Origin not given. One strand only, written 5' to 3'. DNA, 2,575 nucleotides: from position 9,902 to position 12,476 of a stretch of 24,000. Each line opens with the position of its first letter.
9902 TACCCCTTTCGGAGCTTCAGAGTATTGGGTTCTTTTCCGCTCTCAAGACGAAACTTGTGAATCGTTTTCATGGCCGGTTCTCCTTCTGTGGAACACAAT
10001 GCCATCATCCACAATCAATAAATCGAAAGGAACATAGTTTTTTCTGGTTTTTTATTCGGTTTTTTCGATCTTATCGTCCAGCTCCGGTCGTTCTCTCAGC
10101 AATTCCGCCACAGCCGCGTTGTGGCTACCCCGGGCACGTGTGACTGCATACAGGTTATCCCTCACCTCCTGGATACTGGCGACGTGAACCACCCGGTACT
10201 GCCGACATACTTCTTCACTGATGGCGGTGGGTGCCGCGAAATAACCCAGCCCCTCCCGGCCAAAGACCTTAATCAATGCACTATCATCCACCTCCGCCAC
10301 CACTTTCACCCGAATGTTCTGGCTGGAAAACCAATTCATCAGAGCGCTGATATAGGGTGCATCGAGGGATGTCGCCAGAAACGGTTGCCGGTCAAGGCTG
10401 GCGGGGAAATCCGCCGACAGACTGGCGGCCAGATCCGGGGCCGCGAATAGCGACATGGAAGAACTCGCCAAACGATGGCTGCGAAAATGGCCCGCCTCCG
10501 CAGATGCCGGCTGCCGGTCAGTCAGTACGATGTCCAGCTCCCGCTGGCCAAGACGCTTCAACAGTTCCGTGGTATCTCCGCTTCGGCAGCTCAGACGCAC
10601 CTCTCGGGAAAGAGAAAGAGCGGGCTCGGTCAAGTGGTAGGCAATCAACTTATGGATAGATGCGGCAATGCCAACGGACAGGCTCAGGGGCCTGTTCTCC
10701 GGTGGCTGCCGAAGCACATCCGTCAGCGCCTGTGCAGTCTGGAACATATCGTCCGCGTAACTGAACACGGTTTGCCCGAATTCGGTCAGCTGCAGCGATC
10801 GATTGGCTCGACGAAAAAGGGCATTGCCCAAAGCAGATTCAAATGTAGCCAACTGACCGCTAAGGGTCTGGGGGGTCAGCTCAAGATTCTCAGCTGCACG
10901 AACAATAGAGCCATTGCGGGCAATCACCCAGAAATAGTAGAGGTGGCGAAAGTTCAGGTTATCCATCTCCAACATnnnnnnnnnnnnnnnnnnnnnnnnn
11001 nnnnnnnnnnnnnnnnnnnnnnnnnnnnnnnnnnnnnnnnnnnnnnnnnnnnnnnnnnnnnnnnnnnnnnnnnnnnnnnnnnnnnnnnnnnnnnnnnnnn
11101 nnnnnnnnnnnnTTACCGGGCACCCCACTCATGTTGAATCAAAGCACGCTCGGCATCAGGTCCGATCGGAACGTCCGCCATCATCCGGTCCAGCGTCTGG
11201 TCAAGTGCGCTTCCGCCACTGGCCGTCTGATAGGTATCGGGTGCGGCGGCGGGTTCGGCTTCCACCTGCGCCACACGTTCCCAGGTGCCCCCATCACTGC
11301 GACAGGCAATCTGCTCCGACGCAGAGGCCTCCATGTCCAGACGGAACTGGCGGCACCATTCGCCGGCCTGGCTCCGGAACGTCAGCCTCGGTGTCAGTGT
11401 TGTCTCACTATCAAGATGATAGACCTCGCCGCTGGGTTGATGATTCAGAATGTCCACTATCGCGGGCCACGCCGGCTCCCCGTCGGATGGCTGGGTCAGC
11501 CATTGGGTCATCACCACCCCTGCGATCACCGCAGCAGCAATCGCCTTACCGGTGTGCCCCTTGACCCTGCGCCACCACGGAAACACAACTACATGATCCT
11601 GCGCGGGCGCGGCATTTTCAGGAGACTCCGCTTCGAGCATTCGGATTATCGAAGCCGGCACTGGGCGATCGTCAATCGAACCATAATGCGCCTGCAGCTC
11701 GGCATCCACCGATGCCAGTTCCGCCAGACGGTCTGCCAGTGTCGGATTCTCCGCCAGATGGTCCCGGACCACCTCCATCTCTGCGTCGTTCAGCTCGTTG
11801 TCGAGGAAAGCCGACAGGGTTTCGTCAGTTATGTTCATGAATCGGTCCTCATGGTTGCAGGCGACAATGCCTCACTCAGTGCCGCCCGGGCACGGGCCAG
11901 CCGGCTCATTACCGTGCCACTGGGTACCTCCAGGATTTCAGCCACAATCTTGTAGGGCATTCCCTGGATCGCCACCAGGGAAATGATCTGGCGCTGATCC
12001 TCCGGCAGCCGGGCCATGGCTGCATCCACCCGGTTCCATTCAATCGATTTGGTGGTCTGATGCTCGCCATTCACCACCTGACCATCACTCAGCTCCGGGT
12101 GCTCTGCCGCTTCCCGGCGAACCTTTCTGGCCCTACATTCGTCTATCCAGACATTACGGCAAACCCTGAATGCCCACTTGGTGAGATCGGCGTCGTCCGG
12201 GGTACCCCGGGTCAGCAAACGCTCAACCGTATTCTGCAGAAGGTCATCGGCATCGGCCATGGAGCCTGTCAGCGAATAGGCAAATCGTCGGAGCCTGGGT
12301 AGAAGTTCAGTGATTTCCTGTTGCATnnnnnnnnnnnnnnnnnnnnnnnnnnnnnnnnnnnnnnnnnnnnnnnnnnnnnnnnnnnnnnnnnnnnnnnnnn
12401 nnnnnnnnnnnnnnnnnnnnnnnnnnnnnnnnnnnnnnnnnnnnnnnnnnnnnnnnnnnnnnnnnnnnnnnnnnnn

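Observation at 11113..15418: Compact ECF regulon defined by three GGAAT-N16-CGT(T/C) promoters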

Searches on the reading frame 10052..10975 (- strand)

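Call 5: search_protein_families(library=pfam, proteins=[window:10052-10975:-], max_evalue=0.01)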
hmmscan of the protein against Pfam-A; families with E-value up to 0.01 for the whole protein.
window:10052-10975:- (307 aa): 2 families
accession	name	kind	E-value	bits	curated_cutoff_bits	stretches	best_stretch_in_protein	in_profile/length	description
PF03466.25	LysR_substrate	-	3.1e-21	76.2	28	1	99-294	8-202/209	LysR substrate binding domain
PF00126.33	HTH_1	-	7.3e-17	61.5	26.6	1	9-68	1-60/60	Bacterial regulatory helix-turn-helix protein, lysR family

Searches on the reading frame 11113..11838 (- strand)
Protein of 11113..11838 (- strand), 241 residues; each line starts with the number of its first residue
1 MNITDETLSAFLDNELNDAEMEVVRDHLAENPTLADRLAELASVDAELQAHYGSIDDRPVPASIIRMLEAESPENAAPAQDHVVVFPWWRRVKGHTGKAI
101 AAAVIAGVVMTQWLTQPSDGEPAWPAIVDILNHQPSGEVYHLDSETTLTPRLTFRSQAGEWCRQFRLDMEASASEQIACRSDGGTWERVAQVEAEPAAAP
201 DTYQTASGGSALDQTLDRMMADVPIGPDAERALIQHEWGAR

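Call 5: search_protein_families(library=pfam, proteins=[window:11113-11838:-], max_evalue=0.01)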
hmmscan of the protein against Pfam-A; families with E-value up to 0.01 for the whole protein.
window:11113-11838:- (241 aa): 2 families
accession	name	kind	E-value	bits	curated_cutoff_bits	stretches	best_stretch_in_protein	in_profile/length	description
PF13490.11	zf-HC2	-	3.4e-05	24.3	22.2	1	6-30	6-30/35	Putative zinc-finger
PF03872.18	RseA_N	-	0.0069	17.4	24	0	4-78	2-73/87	Anti sigma-E protein RseA, N-terminal domain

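Call 12: search_protein_families(library=ncbifam, proteins=[window:11113-11838:-], max_evalue=0.01)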
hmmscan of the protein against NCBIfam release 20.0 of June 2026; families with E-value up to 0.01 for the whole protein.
window:11113-11838:- (241 aa): 1 family
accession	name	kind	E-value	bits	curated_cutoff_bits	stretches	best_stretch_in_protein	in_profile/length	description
NF052375.1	antisigma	equivalog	8.4e-07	29.2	100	1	14-149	8-138/217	anti-sigma factor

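Call 31: search_solved_structures(query=window:11113-11838:-, max_evalue=1)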
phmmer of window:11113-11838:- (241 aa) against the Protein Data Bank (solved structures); distinct sequences matched with E-value up to 1: 0.

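Call 58: find_homologous_proteins(query=window:11113-11838:-)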
Query window:11113-11838:- (241 aa): 129 proteins with E <= 0.001 among 3615 candidates; the best 120 are listed.
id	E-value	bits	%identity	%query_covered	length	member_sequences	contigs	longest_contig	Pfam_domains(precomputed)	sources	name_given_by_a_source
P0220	6.8e-152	522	98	100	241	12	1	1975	-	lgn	-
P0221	8.2e-137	472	88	100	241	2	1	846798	-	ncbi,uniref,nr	ncbi:hypothetical protein [uncultured Marinobacter sp.]|uniref:anti-sigma factor family protein n=1 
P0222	1.3e-114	400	74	100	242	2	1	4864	-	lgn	-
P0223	2.4e-113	396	73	100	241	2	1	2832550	-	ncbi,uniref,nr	ncbi:hypothetical protein [Marinobacter sp. SS13-12]|uniref:anti-sigma factor family protein n=1 Tax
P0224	1.8e-111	390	72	99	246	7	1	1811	-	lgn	-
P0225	3.0e-111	389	74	100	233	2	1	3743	-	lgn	-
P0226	1.4e-109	383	70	100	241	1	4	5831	PF13490.12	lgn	-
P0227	1.6e-105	370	68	99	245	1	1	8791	-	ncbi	-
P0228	2.7e-105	369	68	99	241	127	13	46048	-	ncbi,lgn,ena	-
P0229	6.7e-105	368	67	99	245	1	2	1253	-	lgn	-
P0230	9.8e-104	364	68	100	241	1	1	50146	-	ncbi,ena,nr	ncbi:MAG: hypothetical protein R3276_08390 [Marinobacter sp.]|nr:hypothetical protein [Marinobacter 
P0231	2.8e-103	363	67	99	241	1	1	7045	-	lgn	-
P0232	6.2e-103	362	67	99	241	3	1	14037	-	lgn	-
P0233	5.4e-102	358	66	100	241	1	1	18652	-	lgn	-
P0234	5.1e-101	355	66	99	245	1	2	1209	-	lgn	-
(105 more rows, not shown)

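Call 64: predict_structure(alignment_id=A4)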
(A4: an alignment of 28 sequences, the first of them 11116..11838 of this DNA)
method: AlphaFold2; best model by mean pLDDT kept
length: 241 residues; sequences in the alignment: 28
mean_pLDDT: 74.2   pTM: 0.50
mean pLDDT of the five models: 74.2, 73.2, 72.7, 72.4, 67.7
residues with pLDDT >= 90: 90; 70-90: 58; 50-70: 39; < 50: 54
segments of 3 or more residues with pLDDT < 50: 71-86, 89-118, 201-207
pLDDT, mean of each block of 10 residues (from residue 1): 84 91 91 86 73 56 63 43 45 40 39 43 88 93 92 94 93 92 92 73 47 88 91 87 42
secondary structure, 60 per line:
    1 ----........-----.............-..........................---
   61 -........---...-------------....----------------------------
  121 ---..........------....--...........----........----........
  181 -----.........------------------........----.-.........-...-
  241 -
elements in order: H5-12 H18-30 H32-57 H62-69 H89-92 H124-133 E140-143 E146-156 E161-168 E173-180 E186-194 H213-219 H227-235

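Call 66: fold_search(model_id=the predicted structure, library=pdb)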
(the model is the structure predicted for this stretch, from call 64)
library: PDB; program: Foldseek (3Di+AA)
matches with E <= 10: 789; with E <= 0.001: 0
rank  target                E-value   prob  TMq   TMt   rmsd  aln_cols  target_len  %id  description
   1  3soy                  9.1e-02  0.15  0.11  0.18  12.5        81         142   10  Nuclear transport factor 2 (NTF2-like) superfamily protein from Salmonella enterica subsp. enterica serovar Typhimurium  (released 2011-08-10)
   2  6i52_A                1.2e-01  0.18  0.17  0.26  10.3       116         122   12  Yeast RPA bound to ssDNA (released 2018-12-19)
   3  6k5l_B                2.8e-01  0.47  0.15  0.07   3.8        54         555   13  The crystal structure of isocitrate dehydrogenase kinase/phosphatase wtih two Mn2+ from E. coli (released 2019-07-03)
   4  4p69_A                2.8e-01  0.44  0.16  0.08   3.7        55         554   13  Acek (D477A) ICDH complex (released 2014-10-08)
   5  9ay3_A                2.8e-01  0.07  0.11  0.06  14.4       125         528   14  Tail sheath of P1 bacteriophage (released 2025-09-10)
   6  6imj_A                3.0e-01  0.15  0.15  0.10   7.2        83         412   11  The crystal structure of Se-AsfvLIG:DNA complex (released 2019-02-27)
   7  6cp9_C                3.1e-01  0.20  0.11  0.20  12.6        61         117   11  Contact-dependent growth inhibition toxin - immunity protein complex from Klebsiella pneumoniae 342 (released 2019-03-13)
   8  7tdz_A                3.8e-01  0.23  0.18  0.04  27.1       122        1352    9  Cryo-EM model of protomer of the cytoplasmic ring of the nuclear pore complex from Xenopus laevis (released 2022-06-22)
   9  6cp9_E                3.8e-01  0.18  0.11  0.21  12.6        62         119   11  Contact-dependent growth inhibition toxin - immunity protein complex from Klebsiella pneumoniae 342 (released 2019-03-13)
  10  7dm0_A                3.8e-01  0.12  0.12  0.15  10.7        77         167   10  Biofilm associated protein - C region (released 2021-12-15)
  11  6imj_B                4.0e-01  0.14  0.15  0.10   7.1        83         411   11  The crystal structure of Se-AsfvLIG:DNA complex (released 2019-02-27)
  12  8jaj_a                4.0e-01  0.07  0.10  0.05  12.8        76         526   16  In situ structures of the ultra-long contracted tail of Myoviridae phage P1 (released 2023-06-21)
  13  6zvz_A                4.2e-01  0.72  0.17  0.14   3.8        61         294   10  Connectase MJ0548 from Methanocaldococcus jannaschii (released 2021-06-09)
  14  5iep                  4.2e-01  0.18  0.11  0.20  10.7        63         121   10  Structure of CDL2.3b, a computationally designed Vitamin-D3 binder (released 2017-03-01)
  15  8xi2_a                4.2e-01  0.16  0.11  0.26   8.9        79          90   15  Cryo-EM structure of the Chlamydomonas C* complex (released 2024-10-09)
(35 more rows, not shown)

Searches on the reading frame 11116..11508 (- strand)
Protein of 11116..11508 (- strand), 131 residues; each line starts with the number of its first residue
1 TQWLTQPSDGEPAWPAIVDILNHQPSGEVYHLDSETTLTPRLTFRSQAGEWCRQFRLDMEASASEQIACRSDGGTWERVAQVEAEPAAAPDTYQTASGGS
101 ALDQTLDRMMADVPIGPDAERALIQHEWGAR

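Call 49: search_protein_families(library=pfam, proteins=[window:11116-11508:-], max_evalue=10)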
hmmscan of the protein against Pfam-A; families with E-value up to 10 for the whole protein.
seq(131 aa): 1 family
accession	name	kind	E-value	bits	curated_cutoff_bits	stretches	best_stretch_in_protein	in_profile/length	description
PF16587.10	DUF5061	-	0.0061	16.7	23.6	1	43-79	43-80/82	17 kDa common-antigen outer membrane protein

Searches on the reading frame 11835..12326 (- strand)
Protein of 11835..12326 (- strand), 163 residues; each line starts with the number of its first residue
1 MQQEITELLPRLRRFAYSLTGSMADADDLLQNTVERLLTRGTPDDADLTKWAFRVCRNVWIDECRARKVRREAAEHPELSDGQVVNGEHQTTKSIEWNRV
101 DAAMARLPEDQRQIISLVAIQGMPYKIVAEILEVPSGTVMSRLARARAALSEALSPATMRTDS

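Call 5: search_protein_families(library=pfam, proteins=[window:11835-12326:-], max_evalue=0.01)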
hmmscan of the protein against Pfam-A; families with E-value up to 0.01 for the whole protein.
window:11835-12326:- (163 aa): 5 families
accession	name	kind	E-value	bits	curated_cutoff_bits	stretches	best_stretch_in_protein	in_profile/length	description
PF08281.18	Sigma70_r4_2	-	5.6e-17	61.6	25.7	1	99-150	3-54/54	Sigma-70, region 4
PF04542.20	Sigma70_r2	-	1e-11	44.9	24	1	6-68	3-69/71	Sigma-70 region 2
PF04545.22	Sigma70_r4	-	4.8e-11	42.4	24.1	1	103-150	1-48/50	Sigma-70, region 4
PF22029.2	PhyR_sigma2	-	4.4e-10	39.9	27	1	5-42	1-38/55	Sigma2 domain of PhyR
PF07638.17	Sigma70_ECF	-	0.00023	21.5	21.1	1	47-154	74-183/185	ECF sigma factor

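Call 12: search_protein_families(library=ncbifam, proteins=[window:11835-12326:-], max_evalue=0.01)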
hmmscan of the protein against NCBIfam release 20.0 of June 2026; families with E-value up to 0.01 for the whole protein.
window:11835-12326:- (163 aa): 81 families (the best 25 are shown)
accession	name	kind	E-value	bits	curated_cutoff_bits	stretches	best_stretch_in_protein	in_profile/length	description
NF009164.0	PRK12511.1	equivalog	1.2e-31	109.7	185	1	3-152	8-157/182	RNA polymerase sigma factor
TIGR02937.1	sigma70-ECF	superfamily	1.1e-26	93.4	42.9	1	3-154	5-165/165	sigma-70 family RNA polymerase sigma factor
NF058625.1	sigma_PG0214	equivalog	4.4e-24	85.1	130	1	2-155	7-162/170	GFO_1088 family ECF-type sigma factor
NF009198.0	PRK12546.1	equivalog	2.4e-22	79.6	270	1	2-154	10-161/188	RNA polymerase sigma factor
NF009192.0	PRK12540.1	equivalog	2.8e-22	79.2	307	1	2-154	8-159/182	RNA polymerase sigma factor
NF009166.1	PRK12513.1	equivalog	8.4e-22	77.8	206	1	12-156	35-188/193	RNA polymerase sigma factor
TIGR02983.1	SigE-fam_strep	subfamily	1.5e-21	76.9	141.55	1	7-154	14-158/162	SigE family RNA polymerase sigma factor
TIGR02950.1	SigM_subfam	subfamily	2e-21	76.5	147.95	1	10-153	11-157/159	RNA polymerase sigma factor, SigM family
NF009185.0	PRK12533.1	equivalog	1.1e-20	74.3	248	1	16-157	46-196/231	RNA polymerase sigma factor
NF007225.0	PRK09643.1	equivalog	5.4e-20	72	190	1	11-157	39-185/204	RNA polymerase sigma factor SigM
NF004113.0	PRK05602.1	equivalog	1.5e-19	70.4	208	1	5-159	51-206/211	RNA polymerase sigma factor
NF009199.0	PRK12547.1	subfamily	2.4e-19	69.5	219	1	2-155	9-161/184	RNA polymerase sigma factor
NF009169.0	PRK12516.1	equivalog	7e-19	68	321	1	3-154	14-164/188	RNA polymerase sigma factor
NF009171.0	PRK12518.1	equivalog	9.6e-19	67.9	208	1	11-154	39-184/191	RNA polymerase sigma factor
NF007227.0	PRK09645.1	subfamily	1.1e-18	67.7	202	1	11-155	25-171/177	sigma-70 family RNA polymerase sigma factor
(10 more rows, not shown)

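Call 29: search_solved_structures(query=window:11835-12326:-, max_evalue=0.00001)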
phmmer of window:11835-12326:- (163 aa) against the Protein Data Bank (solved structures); distinct sequences matched with E-value up to 0.00001: 15.
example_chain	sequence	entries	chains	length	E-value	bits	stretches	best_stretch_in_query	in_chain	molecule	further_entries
5zx2_F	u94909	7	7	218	3.8e-18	68.9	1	5-154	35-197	ECF RNA polymerase sigma factor SigH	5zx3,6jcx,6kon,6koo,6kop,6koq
6jcy_F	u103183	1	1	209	1.4e-16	63.9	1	5-154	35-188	ECF RNA polymerase sigma factor SigH,ECF RNA polymerase sigma factor SigE,ECF RNA polymera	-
5uxx_A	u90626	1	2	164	6.4e-13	52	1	2-154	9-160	RNA polymerase sigma factor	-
9m9d_F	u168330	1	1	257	1.7e-12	50.6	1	9-155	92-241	ECF RNA polymerase sigma factor SigE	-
9m9e_F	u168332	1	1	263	1.8e-12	50.5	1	9-155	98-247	ECF RNA polymerase sigma factor SigE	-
9m98_F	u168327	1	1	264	1.8e-12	50.5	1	9-155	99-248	ECF RNA polymerase sigma factor SigE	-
6in7_B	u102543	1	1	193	4e-09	39.6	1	45-157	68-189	RNA polymerase sigma-H factor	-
8z6g_B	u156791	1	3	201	4.3e-09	39.6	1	45-157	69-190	RNA polymerase sigma factor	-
5wuq_A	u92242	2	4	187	3.5e-08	36.6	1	11-154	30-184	ECF RNA polymerase sigma factor SigW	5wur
4cxf_A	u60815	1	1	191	3.9e-08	36.4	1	22-154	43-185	RNA POLYMERASE SIGMA FACTOR CNRH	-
6dv9_F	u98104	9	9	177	4.6e-08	36.2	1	12-151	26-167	ECF RNA polymerase sigma factor SigL | RNA polymerase sigma factor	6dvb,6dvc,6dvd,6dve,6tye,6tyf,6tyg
2h27_A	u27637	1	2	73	6.1e-08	35.8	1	102-158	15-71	RNA polymerase Sigma E factor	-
1or7_A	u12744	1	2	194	2.7e-07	33.7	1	101-157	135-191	RNA polymerase sigma-E factor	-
6jbq_F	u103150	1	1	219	3.5e-07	33.4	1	102-157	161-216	ECF RNA polymerase sigma-E factor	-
5fgm_A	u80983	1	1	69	6.1e-07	32.6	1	100-152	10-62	ECF RNA polymerase sigma factor SigR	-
